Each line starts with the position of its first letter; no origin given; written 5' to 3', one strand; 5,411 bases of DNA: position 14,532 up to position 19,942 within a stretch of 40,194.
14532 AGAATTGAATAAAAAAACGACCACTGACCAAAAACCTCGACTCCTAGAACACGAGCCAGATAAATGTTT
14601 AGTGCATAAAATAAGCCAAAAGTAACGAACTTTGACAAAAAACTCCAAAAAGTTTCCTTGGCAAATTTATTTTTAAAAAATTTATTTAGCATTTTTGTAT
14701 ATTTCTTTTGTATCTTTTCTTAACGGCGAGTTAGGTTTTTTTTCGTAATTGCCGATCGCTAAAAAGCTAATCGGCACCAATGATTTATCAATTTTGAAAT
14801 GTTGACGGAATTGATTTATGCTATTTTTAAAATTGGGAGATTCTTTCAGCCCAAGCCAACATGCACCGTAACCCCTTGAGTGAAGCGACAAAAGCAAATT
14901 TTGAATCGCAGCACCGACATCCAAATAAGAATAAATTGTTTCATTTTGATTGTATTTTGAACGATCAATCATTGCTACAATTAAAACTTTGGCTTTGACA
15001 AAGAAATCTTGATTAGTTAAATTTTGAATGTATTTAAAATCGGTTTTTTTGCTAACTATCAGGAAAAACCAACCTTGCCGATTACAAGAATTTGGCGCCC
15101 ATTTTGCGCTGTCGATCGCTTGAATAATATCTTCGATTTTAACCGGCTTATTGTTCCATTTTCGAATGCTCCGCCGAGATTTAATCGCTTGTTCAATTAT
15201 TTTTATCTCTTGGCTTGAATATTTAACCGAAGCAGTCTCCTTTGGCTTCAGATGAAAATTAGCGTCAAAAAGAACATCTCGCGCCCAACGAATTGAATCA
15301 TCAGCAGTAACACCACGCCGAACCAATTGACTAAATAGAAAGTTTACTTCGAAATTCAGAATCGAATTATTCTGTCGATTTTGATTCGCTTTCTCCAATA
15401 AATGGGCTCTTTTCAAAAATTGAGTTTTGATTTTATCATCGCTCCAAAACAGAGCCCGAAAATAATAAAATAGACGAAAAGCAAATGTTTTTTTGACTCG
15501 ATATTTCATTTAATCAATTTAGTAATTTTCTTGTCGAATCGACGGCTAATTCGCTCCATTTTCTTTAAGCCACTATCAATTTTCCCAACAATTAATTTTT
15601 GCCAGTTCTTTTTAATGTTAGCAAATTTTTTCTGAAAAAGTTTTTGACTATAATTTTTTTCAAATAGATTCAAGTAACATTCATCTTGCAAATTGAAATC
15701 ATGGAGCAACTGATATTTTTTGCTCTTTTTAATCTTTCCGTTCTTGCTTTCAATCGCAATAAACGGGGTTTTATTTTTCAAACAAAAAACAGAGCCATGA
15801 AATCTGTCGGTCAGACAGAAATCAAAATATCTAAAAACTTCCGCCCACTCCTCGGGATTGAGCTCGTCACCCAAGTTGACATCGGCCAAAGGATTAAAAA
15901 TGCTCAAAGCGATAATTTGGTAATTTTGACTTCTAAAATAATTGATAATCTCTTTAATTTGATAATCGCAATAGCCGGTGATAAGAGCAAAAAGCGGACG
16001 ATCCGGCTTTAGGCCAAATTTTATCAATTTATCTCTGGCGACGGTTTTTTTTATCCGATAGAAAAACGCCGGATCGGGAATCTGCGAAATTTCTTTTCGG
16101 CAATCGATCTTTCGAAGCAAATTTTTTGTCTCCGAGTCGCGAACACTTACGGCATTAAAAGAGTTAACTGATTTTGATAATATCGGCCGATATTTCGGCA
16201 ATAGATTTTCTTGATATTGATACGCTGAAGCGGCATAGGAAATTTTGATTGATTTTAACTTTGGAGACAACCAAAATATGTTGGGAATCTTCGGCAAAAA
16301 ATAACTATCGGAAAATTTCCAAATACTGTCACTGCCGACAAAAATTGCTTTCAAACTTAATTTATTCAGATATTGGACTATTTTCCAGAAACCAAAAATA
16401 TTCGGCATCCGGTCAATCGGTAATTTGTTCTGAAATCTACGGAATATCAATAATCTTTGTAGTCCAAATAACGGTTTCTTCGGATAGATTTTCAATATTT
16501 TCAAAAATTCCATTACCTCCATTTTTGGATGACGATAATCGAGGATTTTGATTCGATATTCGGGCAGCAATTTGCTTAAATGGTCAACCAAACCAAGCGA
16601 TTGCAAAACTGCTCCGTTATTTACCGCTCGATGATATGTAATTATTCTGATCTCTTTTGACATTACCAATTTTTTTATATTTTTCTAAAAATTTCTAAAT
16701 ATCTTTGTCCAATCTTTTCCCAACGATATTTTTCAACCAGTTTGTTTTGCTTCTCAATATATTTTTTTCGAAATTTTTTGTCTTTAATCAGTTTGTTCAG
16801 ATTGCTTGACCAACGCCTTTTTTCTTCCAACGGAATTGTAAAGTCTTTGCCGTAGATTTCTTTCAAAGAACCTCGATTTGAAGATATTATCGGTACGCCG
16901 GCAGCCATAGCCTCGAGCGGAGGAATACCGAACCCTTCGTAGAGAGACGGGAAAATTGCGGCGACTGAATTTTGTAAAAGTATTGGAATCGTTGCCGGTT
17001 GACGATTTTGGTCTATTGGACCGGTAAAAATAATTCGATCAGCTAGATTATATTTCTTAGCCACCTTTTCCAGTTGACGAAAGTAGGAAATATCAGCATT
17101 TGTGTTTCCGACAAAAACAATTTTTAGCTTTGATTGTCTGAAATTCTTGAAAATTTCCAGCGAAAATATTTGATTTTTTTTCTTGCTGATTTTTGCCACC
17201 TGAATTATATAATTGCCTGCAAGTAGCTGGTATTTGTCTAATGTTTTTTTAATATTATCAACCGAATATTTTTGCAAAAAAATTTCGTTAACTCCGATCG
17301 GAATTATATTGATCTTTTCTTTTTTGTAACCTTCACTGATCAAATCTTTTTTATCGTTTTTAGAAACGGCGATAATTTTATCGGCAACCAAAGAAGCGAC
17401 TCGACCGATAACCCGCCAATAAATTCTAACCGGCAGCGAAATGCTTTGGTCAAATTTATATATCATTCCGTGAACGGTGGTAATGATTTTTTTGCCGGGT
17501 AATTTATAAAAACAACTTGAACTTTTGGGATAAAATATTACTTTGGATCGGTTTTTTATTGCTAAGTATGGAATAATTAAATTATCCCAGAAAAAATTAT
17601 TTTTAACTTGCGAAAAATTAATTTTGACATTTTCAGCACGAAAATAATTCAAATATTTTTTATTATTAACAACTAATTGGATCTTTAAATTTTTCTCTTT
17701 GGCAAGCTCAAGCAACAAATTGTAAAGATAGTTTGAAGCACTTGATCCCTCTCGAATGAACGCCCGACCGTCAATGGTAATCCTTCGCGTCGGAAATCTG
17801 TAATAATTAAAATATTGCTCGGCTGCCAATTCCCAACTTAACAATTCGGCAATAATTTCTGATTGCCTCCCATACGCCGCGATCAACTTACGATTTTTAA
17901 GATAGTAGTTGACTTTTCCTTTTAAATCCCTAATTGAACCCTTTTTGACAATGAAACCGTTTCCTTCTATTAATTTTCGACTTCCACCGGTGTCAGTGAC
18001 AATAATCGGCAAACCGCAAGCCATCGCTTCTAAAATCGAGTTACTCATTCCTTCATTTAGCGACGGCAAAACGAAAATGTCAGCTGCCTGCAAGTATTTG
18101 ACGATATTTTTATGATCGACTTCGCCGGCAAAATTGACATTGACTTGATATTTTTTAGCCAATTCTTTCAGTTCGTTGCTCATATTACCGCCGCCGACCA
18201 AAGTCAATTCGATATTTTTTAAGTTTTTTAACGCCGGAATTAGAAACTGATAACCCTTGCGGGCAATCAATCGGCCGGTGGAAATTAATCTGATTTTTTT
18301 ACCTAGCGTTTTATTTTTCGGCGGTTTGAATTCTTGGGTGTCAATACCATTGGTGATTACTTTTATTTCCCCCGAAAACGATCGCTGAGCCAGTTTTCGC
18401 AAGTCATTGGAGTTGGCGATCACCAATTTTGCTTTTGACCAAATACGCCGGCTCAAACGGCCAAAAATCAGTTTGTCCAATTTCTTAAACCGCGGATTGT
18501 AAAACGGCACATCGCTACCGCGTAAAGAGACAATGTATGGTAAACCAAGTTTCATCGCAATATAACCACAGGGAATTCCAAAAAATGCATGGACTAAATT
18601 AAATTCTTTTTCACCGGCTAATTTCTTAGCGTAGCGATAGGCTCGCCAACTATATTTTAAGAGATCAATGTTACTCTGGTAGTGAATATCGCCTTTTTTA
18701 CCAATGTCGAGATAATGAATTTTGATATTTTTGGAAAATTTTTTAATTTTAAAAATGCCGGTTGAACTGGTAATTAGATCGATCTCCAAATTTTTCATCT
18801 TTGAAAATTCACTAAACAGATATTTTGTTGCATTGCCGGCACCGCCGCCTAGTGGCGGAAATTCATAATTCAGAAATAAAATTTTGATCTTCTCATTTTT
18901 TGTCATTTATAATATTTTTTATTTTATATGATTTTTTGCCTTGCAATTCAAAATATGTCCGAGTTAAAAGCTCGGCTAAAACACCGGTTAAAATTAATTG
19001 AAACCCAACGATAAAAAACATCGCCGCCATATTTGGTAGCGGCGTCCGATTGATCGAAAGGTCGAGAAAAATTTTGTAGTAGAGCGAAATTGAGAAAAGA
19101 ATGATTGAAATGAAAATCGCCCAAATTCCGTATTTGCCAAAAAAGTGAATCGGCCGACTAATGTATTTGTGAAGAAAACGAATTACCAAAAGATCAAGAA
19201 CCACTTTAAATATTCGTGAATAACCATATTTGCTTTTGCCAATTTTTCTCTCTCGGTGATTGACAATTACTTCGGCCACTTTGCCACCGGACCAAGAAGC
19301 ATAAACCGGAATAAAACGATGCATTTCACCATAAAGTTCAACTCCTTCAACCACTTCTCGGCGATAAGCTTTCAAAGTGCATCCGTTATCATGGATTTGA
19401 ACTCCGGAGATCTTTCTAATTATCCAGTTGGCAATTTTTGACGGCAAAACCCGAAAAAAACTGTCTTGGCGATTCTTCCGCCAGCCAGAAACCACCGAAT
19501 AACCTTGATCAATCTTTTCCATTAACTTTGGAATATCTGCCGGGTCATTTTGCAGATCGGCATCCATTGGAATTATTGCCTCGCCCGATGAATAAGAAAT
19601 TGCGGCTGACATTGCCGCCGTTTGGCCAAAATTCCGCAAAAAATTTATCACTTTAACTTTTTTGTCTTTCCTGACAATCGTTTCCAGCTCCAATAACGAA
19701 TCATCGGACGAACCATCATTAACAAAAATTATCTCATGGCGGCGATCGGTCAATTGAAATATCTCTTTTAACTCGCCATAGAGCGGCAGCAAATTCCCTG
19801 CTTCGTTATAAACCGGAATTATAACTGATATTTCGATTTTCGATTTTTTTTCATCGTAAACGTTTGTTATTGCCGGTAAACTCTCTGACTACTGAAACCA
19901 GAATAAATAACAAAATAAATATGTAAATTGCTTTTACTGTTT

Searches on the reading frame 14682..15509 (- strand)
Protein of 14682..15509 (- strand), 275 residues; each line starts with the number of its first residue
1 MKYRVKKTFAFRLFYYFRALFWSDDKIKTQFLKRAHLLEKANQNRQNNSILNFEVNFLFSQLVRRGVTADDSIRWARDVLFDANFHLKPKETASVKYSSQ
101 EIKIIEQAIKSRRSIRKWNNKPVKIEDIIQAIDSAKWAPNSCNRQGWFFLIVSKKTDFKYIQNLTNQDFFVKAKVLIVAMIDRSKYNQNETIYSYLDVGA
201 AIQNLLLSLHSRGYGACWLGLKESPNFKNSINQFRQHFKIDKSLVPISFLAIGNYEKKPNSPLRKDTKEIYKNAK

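Call 6: search_protein_families(library=pfam, proteins=[window:14682-15509:-], max_evalue=0.001)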
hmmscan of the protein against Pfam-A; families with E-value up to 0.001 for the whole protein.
window:14682-15509:- (275 aa): 2 families
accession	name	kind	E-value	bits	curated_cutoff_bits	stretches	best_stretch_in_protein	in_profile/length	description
PF00881.29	Nitroreductase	-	9e-26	91.5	23.5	2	163-253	80-166/167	Nitroreductase family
PF14512.11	TM1586_NiRdase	-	3.8e-08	33.7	27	1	106-271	3-149/215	Putative TM nitroreductase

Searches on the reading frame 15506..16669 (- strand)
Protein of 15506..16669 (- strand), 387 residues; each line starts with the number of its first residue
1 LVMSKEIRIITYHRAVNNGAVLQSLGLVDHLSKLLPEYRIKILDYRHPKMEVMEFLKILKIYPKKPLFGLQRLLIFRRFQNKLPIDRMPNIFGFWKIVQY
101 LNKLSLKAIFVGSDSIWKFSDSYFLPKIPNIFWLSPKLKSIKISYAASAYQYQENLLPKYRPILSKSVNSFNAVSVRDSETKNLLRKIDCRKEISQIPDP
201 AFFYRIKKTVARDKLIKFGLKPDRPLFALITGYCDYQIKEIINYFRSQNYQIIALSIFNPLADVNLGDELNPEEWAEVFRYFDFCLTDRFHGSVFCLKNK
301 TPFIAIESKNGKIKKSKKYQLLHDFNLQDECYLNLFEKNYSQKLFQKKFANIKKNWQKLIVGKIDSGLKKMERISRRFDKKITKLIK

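Call 6: search_protein_families(library=pfam, proteins=[window:15506-16669:-], max_evalue=0.001)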
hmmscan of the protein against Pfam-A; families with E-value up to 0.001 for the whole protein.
window:15506-16669:- (387 aa): 1 family
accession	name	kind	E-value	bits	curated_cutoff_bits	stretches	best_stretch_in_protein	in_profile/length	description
PF04230.19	PS_pyruv_trans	-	7.1e-29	102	25.3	1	19-309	3-279/280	Polysaccharide pyruvyl transferase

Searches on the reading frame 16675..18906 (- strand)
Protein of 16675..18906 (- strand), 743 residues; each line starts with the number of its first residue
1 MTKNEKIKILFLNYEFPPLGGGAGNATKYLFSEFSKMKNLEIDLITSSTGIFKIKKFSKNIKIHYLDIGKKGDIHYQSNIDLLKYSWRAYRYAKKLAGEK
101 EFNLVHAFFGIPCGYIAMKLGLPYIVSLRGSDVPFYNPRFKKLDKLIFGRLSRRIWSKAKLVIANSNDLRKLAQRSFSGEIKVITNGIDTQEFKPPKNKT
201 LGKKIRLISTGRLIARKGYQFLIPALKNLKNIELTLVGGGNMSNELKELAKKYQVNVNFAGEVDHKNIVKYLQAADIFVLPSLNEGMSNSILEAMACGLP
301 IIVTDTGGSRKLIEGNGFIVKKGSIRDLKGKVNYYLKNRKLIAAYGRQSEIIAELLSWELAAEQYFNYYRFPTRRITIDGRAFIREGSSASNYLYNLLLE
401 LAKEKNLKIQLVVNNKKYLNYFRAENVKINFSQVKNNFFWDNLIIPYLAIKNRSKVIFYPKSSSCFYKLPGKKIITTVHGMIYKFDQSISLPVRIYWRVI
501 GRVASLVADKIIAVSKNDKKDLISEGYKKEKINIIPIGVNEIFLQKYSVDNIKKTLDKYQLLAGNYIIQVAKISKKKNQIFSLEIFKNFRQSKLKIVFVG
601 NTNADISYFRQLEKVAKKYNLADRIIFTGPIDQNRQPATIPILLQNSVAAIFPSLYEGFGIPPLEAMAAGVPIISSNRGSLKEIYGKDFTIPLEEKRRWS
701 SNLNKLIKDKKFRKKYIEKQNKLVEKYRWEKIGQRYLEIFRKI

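Call 6: search_protein_families(library=pfam, proteins=[window:16675-18906:-], max_evalue=0.001)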
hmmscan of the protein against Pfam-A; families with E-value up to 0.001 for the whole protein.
window:16675-18906:- (743 aa): 6 families
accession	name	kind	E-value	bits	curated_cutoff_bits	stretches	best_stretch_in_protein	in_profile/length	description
PF00534.26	Glycos_transf_1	-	8.6e-66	221.1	26.4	2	192-347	3-167/172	Glycosyl transferases group 1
PF13692.12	Glyco_trans_1_4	-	3.6e-54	183.3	27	2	206-338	3-142/142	Glycosyl transferases group 1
PF13439.12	Glyco_transf_4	-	2.7e-25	89.8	28.5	2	21-191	2-169/170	Glycosyltransferase Family 4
PF20706.3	GT4-conflict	-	7.1e-19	68.5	26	2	150-315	138-322/385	Family 4 Glycosyltransferase in conflict systems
PF13524.12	Glyco_trans_1_2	-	5.1e-14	52.9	25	1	217-348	2-124/144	Glycosyl transferase-like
PF13579.12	Glyco_trans_4_4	-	1.6e-07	32.2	29.7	1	83-187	57-158/158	Glycosyl transferase 4-like domain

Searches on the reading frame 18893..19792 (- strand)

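Call 6: search_protein_families(library=pfam, proteins=[window:18893-19792:-], max_evalue=0.001)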
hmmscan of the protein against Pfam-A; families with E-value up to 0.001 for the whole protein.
window:18893-19792:- (299 aa): 2 families
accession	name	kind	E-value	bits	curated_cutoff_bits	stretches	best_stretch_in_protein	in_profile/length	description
PF00535.33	Glycos_transf_2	-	1.4e-25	90.6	23.3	1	11-149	20-165/168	Glycosyl transferase family 2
PF10111.15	Glyco_tranf_2_2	-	6.4e-06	26.3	27.3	1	12-82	24-94/276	Glycosyltransferase like family 2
